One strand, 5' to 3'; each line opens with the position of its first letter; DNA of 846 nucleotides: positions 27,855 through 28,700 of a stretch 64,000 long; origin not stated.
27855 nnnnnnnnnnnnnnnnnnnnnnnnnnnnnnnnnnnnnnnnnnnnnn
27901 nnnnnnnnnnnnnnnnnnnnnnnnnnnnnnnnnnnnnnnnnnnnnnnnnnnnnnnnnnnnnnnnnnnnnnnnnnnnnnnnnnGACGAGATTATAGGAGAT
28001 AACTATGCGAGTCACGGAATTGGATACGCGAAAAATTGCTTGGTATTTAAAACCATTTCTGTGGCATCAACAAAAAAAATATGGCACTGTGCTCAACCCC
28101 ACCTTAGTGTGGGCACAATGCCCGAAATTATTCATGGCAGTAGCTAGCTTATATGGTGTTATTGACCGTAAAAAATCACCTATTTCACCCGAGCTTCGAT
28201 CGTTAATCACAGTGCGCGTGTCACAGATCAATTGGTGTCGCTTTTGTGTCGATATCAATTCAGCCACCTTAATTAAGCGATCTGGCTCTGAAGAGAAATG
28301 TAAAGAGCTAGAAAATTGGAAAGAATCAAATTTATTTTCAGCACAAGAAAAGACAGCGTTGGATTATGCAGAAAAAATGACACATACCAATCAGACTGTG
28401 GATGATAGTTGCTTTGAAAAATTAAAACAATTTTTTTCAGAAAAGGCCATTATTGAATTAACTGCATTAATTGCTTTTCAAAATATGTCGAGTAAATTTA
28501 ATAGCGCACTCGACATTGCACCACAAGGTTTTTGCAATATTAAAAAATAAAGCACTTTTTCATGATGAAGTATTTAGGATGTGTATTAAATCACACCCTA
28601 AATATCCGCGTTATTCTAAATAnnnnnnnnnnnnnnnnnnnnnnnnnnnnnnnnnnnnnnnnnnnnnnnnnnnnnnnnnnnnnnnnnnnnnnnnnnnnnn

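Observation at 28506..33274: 4.7-kb islet bracketed by 46-bp direct repeats that duplicate the 3' end of an AhpD-like gene (att-like scar)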

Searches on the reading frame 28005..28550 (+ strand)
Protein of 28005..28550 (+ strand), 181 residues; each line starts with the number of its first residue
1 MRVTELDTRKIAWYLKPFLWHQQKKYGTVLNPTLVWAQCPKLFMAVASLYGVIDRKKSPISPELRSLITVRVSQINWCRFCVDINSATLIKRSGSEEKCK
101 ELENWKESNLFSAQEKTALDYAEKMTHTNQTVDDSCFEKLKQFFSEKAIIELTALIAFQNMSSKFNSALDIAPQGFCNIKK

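Call 7: search_protein_families(library=pfam, proteins=[window:28005-28550:+], max_evalue=0.01)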
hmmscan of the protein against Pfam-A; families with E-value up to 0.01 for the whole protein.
window:28005-28550:+ (181 aa): 1 family
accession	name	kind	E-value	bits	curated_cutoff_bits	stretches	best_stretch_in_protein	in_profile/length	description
PF02627.25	CMD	-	1.7e-11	44.4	23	1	41-123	2-83/84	Carboxymuconolactone decarboxylase family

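Call 9: find_encoding_contigs(protein=window:28005-28550:+, flank=10000, max_places=10)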
Protein window:28005-28550:+ (181 aa): no gene with exactly this product is on record in the collection.

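Call 10: find_related_loci(query=window:28005-28547:+, collection=genome_contigs, flank=10000)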
Query window:28005-28547:+ (181 aa) in genome_contigs; peptide patterns used: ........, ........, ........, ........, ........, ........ (x = any residue, [..] = any of these).
395 stretches matched a pattern; 375 encode a relative of the query (tblastn E <= 1e-3); the best 80 are kept; 80 distinct loci.
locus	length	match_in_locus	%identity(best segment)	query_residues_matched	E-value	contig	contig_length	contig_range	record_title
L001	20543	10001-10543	73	1-181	8e-92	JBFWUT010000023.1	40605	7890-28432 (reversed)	MAG: Candidatus Berkiella sp. isolate CA_2019_TPBF_77 NODE_5775_length_40605_cov_5.428035_TPBF, whole genome shotgun seq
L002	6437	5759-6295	69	1-179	2e-84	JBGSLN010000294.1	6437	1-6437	MAG: Gammaproteobacteria bacterium isolate JTS-AC206 k141_2929239, whole genome shotgun sequence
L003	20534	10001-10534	67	1-178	2e-83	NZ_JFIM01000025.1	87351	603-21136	Legionella pneumophila subsp. fraseri strain ATCC 33156 contig025, whole genome shotgun sequence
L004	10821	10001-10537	63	1-179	1e-81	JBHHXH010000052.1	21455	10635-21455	MAG: Nitrospiria bacterium isolate D_2_bin.29 NODE_732_length_21455_cov_7.384907, whole genome shotgun sequence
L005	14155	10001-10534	69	1-178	1e-81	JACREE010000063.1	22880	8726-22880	MAG: Gammaproteobacteria bacterium isolate NC_groundwater_1691_Pr3_B-0.1um_42_13 SR-2_scaffold_141_3321974, whole genome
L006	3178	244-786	69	1-181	9e-83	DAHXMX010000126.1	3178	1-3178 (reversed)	MAG TPA_asm: Neisseriaceae bacterium isolate clean1628 NODE_126_length_3178_cov_4.642051, whole genome shotgun sequence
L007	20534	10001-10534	68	1-178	1e-81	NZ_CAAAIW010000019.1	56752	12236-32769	Legionella yabuuchiae strain OA1-2, whole genome shotgun sequence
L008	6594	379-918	66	1-180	1e-81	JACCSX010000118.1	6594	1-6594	MAG: Tatlockia sp. isolate MGR_bin59 SD2897-2912_k127_2452318, whole genome shotgun sequence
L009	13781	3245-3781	64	1-179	3e-81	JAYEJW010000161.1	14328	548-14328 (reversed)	MAG: Pseudomonadota bacterium isolate MAG153 MAG153_161, whole genome shotgun sequence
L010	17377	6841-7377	64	1-179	2e-80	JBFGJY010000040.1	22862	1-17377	MAG: Gammaproteobacteria bacterium isolate Mix_sand03.2021.01.D.33 k141_2798109_length_22862_cov_15.2104, whole genome s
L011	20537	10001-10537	64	1-179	4e-80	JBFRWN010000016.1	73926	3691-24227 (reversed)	MAG: Synechococcus sp. isolate 05_out_wi_poop_bin.19 05outWiPooB19_c_000000352485, whole genome shotgun sequence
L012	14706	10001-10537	63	1-179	6e-80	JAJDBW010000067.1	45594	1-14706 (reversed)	MAG: Nitrospirota bacterium isolate OFTM308 OFTM308_66, whole genome shotgun sequence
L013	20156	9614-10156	62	1-181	7e-80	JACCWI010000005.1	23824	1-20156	MAG: Tatlockia sp. isolate MGR_bin148 SD2897-2912_k127_473831, whole genome shotgun sequence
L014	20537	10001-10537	63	1-179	1e-80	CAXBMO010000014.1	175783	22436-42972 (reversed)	MAG TPA_asm: uncultured bacterium isolate ERR2762122_binner12_Refined_132 genome assembly, contig: ERZ3421826.172, whole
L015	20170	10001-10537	63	1-179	1e-79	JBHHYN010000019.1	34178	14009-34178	MAG: Gammaproteobacteria bacterium isolate Maj_2_bin.47 NODE_469_length_34178_cov_9.962137, whole genome shotgun sequenc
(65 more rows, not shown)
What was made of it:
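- Tried and rejected: Genome-collection scan with CMD181 (call 10).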

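Call 18: find_homologous_proteins(query=window:28005-28547:+, max_evalue=1e-20)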
Query window:28005-28547:+ (181 aa): 4938 proteins with E <= 1e-20 among 4994 candidates; the best 120 are listed.
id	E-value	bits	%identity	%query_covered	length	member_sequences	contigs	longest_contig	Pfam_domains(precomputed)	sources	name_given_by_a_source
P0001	3.5e-117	407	100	100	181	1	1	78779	PF02627.26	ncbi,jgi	jgi:uncharacterized peroxidase-related enzyme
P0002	2.2e-87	310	76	99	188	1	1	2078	PF02627.26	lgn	-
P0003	1.4e-86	307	73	100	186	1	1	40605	PF02627.26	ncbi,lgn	ncbi:MAG: carboxymuconolactone decarboxylase family protein [Candidatus Berkiella sp.]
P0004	5.8e-86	305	73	99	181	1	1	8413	PF02627.26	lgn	-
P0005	1.5e-85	304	72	100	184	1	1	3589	PF02627.26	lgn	-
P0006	6.4e-85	302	74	99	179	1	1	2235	PF02627.26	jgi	jgi:uncharacterized peroxidase-related enzyme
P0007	1.5e-84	300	71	99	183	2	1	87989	PF02627.26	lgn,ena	-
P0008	3.5e-84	299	72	100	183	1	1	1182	PF02627.26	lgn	-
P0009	6.7e-84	298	76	98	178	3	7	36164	PF02627.26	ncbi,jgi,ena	-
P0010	8.3e-84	298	71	99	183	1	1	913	PF02627.26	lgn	-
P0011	1.9e-83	297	76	99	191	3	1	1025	PF02627.26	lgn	-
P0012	2.6e-83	296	72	99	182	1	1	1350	PF02627.26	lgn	-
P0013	2.2e-82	293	70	100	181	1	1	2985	PF02627.26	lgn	-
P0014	2.4e-82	293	71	99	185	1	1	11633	PF02627.26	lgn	-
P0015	3.1e-82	293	71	99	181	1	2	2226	PF02627.26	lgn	-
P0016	3.5e-82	293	72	99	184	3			PF02627.26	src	-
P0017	5.2e-82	292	71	100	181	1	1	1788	PF02627.26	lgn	-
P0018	2.8e-81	290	72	98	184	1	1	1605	PF02627.26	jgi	jgi:uncharacterized peroxidase-related enzyme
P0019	3.1e-81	290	72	99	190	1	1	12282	PF02627.26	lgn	-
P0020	3.1e-81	290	70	100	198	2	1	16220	PF02627.26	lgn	-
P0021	3.3e-81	289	70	100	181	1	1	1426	PF02627.26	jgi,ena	-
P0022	1.6e-80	287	70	100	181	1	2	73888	PF02627.26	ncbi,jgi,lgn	jgi:uncharacterized peroxidase-related enzyme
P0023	1.8e-80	287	71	99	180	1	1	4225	PF02627.26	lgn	-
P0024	2.2e-80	287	72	99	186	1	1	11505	PF02627.26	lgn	-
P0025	2.5e-80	287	70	99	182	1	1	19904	PF02627.26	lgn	-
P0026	3.1e-80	286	69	100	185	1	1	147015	PF02627.26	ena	-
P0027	5.0e-80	286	70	99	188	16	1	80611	PF02627.26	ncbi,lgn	ncbi:TPA: carboxymuconolactone decarboxylase family protein [Legionella anisa]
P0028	7.7e-80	285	70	99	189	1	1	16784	PF02627.26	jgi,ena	-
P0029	2.7e-79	283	68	99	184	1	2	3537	PF02627.26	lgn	-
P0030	3.1e-79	283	71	98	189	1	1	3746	PF02627.26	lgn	-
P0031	4.1e-79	283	70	99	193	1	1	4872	PF02627.26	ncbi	-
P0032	5.1e-79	282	69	99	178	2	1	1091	PF02627.26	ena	-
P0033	6.8e-79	282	68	99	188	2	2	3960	PF02627.26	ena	-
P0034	1.7e-78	281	69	99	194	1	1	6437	PF02627.26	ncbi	-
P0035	2.4e-78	280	69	100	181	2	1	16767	PF02627.26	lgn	-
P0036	3.3e-78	280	69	99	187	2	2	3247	PF02627.26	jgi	jgi:uncharacterized peroxidase-related enzyme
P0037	3.9e-78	279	67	98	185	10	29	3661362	PF02627.26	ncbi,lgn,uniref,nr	ncbi:TPA: carboxymuconolactone decarboxylase family protein [Legionella pneumophila]|uniref:carboxym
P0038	5.0e-78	279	71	98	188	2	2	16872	PF02627.26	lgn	-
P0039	1.1e-77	278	67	98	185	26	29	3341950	PF02627.26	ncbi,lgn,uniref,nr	ncbi:TPA: carboxymuconolactone decarboxylase family protein [Legionella pneumophila]|uniref:carboxym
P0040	1.3e-77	278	69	99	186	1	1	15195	PF02627.26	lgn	-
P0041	1.3e-77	278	69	99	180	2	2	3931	PF02627.26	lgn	-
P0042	1.4e-77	278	67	98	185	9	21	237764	PF02627.26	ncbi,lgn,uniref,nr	ncbi:TPA: carboxymuconolactone decarboxylase family protein [Legionella pneumophila]|uniref:carboxym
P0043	1.4e-77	278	68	99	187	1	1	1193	PF02627.26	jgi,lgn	-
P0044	2.9e-77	277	65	100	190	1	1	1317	PF02627.26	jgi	jgi:uncharacterized peroxidase-related enzyme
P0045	5.6e-77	276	69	99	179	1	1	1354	PF02627.26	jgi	jgi:AhpD family alkylhydroperoxidase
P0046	1.4e-76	274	66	99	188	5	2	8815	PF02627.26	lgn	-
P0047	1.6e-76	274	69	100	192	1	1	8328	PF02627.26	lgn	-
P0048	2.1e-76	274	69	98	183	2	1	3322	PF02627.26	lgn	-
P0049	5.1e-76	273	69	99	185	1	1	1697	PF02627.26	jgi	jgi:AhpD family alkylhydroperoxidase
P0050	5.4e-76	273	66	99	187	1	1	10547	PF02627.26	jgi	jgi:uncharacterized peroxidase-related enzyme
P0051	6.0e-76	272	69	99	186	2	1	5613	PF02627.26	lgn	-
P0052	6.3e-76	272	66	99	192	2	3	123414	PF02627.26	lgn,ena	-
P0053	9.2e-76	272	66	99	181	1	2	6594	PF02627.26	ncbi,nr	ncbi:MAG: carboxymuconolactone decarboxylase family protein [Tatlockia sp.]|nr:carboxymuconolactone 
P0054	1.3e-75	271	66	99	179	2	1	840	PF02627.26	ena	-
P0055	1.4e-75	271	67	99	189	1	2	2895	PF02627.26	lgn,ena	-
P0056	2.0e-75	271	65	100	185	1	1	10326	PF02627.26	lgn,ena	-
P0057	2.1e-75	271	69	98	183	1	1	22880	PF02627.26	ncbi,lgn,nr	ncbi:MAG: carboxymuconolactone decarboxylase family protein [Gammaproteobacteria bacterium]|nr:carbo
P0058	2.2e-75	271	66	98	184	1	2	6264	PF02627.26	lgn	-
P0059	2.3e-75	270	72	93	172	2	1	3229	PF02627.26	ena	-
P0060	4.3e-75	270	70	100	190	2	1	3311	PF02627.26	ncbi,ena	-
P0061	6.9e-75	269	65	98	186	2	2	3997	PF02627.26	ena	-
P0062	8.3e-75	269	64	99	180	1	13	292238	PF02627.26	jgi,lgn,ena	jgi:AhpD family alkylhydroperoxidase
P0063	1.2e-74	268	68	98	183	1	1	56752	PF02627.26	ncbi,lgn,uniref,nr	ncbi:carboxymuconolactone decarboxylase family protein [Legionella yabuuchiae]|uniref:carboxymuconol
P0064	1.5e-74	268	63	99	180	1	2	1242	PF02627.26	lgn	-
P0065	1.7e-74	268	63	99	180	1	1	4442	PF02627.26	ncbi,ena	-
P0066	1.9e-74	267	63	99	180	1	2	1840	PF02627.26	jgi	jgi:AhpD family alkylhydroperoxidase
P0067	2.4e-74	267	65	99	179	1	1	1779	PF02627.26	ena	-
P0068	3.0e-74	267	64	99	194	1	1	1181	PF02627.26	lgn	-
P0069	3.8e-74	267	63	99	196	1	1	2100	PF02627.26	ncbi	-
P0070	3.9e-74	266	64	99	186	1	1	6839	PF02627.26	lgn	-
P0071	4.0e-74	266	63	99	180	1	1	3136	PF02627.26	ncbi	-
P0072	4.2e-74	266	64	100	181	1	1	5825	PF02627.26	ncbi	-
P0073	6.1e-74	266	65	99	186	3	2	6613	PF02627.26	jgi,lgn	-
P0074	6.5e-74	266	64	99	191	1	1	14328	PF02627.26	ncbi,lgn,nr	ncbi:MAG: carboxymuconolactone decarboxylase family protein [Pseudomonadota bacterium]|nr:carboxymuc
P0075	7.4e-74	266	64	100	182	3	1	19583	PF02627.26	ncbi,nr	ncbi:MAG: carboxymuconolactone decarboxylase family protein [Tatlockia sp.]|nr:carboxymuconolactone 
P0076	7.6e-74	266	63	99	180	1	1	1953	PF02627.26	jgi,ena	-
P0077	7.6e-74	266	63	99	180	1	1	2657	PF02627.26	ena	-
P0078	8.5e-74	265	64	100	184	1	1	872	PF02627.26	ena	-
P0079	1.0e-73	265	63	99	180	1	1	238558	PF02627.26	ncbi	-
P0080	1.0e-73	265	64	99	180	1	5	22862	PF02627.26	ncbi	-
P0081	1.4e-73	265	63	99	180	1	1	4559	PF02627.26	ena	-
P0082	1.4e-73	265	63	99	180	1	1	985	PF02627.26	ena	-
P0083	1.6e-73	265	62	100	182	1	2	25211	PF02627.26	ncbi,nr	ncbi:MAG: carboxymuconolactone decarboxylase family protein [Tatlockia sp.]|nr:carboxymuconolactone 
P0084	1.7e-73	264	65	99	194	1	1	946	PF02627.26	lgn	-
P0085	2.0e-73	264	63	99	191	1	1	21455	PF02627.26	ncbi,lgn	ncbi:MAG: carboxymuconolactone decarboxylase family protein [Nitrospiria bacterium]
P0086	3.2e-73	264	66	99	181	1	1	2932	PF02627.26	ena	-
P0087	3.2e-73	263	64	99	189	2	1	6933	PF02627.26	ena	-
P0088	3.5e-73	263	65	99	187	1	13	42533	PF02627.26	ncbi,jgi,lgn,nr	ncbi:MAG: carboxymuconolactone decarboxylase family protein [Nitrospira sp.]|nr:carboxymuconolactone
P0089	3.7e-73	263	63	99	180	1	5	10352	PF02627.26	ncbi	-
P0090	4.0e-73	263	64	99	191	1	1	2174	PF02627.26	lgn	-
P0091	4.1e-73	263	63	99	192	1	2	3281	PF02627.26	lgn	-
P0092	4.1e-73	263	62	100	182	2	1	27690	PF02627.26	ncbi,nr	ncbi:MAG: carboxymuconolactone decarboxylase family protein [Tatlockia sp.]|nr:carboxymuconolactone 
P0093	4.5e-73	263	65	99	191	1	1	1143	PF02627.26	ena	-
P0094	6.1e-73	263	64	99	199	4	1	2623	PF02627.26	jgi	jgi:AhpD family alkylhydroperoxidase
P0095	7.0e-73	262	65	98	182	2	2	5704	PF02627.26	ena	-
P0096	8.0e-73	262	63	99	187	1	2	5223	PF02627.26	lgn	-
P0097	8.7e-73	262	62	99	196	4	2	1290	PF02627.26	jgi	jgi:AhpD family alkylhydroperoxidase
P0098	9.0e-73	262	63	99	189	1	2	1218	PF02627.26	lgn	-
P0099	9.6e-73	262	64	99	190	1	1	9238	PF02627.26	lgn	-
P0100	1.1e-72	262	67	99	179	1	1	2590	PF02627.26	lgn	-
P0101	1.1e-72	262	62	99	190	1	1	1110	PF02627.26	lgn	-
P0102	1.2e-72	262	62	99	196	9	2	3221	PF02627.26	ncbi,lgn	-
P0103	1.4e-72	261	61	99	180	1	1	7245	PF02627.26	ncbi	-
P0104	1.4e-72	261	63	99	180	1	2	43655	PF02627.26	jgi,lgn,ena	jgi:AhpD family alkylhydroperoxidase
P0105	1.7e-72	261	63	99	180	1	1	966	PF02627.26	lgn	-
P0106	1.9e-72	261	63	99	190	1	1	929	PF02627.26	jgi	-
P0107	2.1e-72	261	63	98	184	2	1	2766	PF02627.26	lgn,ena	-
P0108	2.1e-72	261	63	99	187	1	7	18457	PF02627.26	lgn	-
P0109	2.1e-72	261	63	99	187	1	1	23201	PF02627.26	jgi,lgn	jgi:AhpD family alkylhydroperoxidase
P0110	2.3e-72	261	64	99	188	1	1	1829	PF02627.26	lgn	-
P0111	2.7e-72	260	63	99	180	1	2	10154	PF02627.26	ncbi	-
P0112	3.0e-72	260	62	99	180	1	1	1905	PF02627.26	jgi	-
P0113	3.1e-72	260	64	99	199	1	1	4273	PF02627.26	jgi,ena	-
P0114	3.2e-72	260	62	99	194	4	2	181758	PF02627.26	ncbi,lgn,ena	-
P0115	3.3e-72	260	63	99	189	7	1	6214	PF02627.26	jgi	jgi:AhpD family alkylhydroperoxidase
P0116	4.2e-72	260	65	100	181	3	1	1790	PF02627.26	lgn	-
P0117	4.5e-72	260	63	99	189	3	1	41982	PF02627.26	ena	-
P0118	4.7e-72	260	63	99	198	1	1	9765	PF02627.26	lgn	-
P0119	4.9e-72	260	63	99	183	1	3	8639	PF02627.26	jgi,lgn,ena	-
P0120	5.3e-72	260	63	99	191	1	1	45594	PF02627.26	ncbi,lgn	-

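Call 20: find_encoding_contigs(protein=P0001, flank=10000, max_places=5)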
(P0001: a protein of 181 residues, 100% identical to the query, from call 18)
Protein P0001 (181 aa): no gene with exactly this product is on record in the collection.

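Call 21: list_cluster_members(proteins=[P0001, P0002, P0004, P0009])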
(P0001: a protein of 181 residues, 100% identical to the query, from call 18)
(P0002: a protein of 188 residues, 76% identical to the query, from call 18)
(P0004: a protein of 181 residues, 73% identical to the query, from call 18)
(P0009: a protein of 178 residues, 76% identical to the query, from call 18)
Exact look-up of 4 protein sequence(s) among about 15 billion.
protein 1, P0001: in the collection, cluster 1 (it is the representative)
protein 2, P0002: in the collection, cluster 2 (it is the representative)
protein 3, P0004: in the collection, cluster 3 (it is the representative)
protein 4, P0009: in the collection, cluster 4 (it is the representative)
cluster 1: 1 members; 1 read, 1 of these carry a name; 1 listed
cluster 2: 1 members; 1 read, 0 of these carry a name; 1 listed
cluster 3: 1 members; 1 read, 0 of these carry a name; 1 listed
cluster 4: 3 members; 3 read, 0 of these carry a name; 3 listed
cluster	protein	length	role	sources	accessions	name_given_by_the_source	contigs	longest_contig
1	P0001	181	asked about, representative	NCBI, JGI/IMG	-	uncharacterized peroxidase-related enzyme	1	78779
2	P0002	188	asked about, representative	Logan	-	-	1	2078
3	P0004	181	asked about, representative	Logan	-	-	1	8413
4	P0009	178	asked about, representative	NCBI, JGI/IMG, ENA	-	-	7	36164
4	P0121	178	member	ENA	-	-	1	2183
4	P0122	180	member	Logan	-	-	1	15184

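Call 22: search_protein_families(library=ncbifam, proteins=[window:28005-28550:+], max_evalue=0.001)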
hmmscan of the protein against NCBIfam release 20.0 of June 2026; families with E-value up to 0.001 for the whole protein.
window:28005-28550:+ (181 aa): 4 families
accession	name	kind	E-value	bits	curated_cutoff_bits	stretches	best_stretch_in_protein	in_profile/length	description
NF053654.1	GroundWater_YciW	equivalog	2.1e-40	138.4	310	1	2-175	3-175/179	YciW-related (seleno)protein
TIGR01926.1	peroxid_rel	subfamily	2.2e-18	66.7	81.8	1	19-173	19-175/178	peroxidase-related enzyme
TIGR00778.1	ahpD_dom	domain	3.3e-08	32.9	27.8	1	59-107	2-50/51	alkylhydroperoxidase AhpD family core domain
TIGR04030.1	perox_Avi_7169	hypoth_equivalog_domain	2.4e-06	27.7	233.15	1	65-162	76-175/185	alkylhydroperoxidase domain protein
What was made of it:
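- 28005..28550 (+): CMD181, a carboxymuconolactone-decarboxylase/AhpD-family 'peroxidase-related' gene with a CxxC motif (WCRFC). It starts 22 bp after hemF. Pfam CMD at 1.7e-11, NCBIfam TIGR01926 and the ahpD domain (calls 7, 22).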

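Call 34: find_encoding_contigs(protein=P0002, flank=10000, max_places=4)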
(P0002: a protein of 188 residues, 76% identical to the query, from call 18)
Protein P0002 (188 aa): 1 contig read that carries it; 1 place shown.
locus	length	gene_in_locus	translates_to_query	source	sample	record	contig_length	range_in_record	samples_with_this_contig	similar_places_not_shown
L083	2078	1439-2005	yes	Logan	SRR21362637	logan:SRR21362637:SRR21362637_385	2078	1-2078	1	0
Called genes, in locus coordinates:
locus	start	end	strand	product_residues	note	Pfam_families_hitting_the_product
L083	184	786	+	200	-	PF13302:Acetyltransf_3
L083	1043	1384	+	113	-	PF08274:Zn_Ribbon_YjdM, PF03831:YjdM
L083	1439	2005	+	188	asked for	PF02627:CMD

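Call 35: find_encoding_contigs(protein=P0009, flank=10000, max_places=4)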
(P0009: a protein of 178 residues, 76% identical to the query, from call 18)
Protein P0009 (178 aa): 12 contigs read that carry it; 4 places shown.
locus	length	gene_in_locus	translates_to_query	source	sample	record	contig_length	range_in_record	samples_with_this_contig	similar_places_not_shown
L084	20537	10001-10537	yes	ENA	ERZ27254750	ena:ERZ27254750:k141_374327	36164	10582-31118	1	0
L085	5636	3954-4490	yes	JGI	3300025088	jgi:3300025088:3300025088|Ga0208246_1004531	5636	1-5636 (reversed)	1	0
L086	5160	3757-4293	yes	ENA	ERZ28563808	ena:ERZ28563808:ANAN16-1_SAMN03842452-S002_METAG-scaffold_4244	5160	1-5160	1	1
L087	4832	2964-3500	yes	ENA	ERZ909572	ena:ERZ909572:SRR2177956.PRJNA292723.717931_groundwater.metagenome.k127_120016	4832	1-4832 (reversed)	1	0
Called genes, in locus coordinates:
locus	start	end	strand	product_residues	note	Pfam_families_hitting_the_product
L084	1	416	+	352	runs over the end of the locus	PF00535:Glycos_transf_2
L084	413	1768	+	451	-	-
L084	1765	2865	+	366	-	PF00535:Glycos_transf_2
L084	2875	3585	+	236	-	PF00106:adh_short, PF13561:adh_short_C2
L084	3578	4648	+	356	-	PF01761:DHQ_synthase, PF24621:DHQS_C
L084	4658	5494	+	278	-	PF13641:Glyco_tranf_2_3 (weak)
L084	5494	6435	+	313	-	PF08240:ADH_N, PF00107:ADH_zinc_N, PF13602:ADH_zinc_N_2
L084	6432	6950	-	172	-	PF03073:TspO_MBR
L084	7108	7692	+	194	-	PF01625:PMSR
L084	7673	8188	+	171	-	PF01641:SelR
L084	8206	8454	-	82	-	-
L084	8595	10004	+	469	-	PF00890:FAD_binding_2 (faint), PF01134:GIDA (faint), PF01262:AlaDh_PNT_C (faint), PF01266:DAO (faint), PF07992:Pyr_redox_2, PF13738:Pyr_redox_3, PF00070:Pyr_redox, PF02852:Pyr_redox_dim, +3 more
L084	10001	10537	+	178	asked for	PF02627:CMD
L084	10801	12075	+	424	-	PF00275:EPSP_synthase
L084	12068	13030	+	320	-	PF13671:AAA_33 (weak), PF01202:SKI, PF01220:DHquinase_II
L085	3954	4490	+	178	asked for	PF02627:CMD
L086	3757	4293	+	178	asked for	PF02627:CMD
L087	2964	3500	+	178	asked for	PF02627:CMD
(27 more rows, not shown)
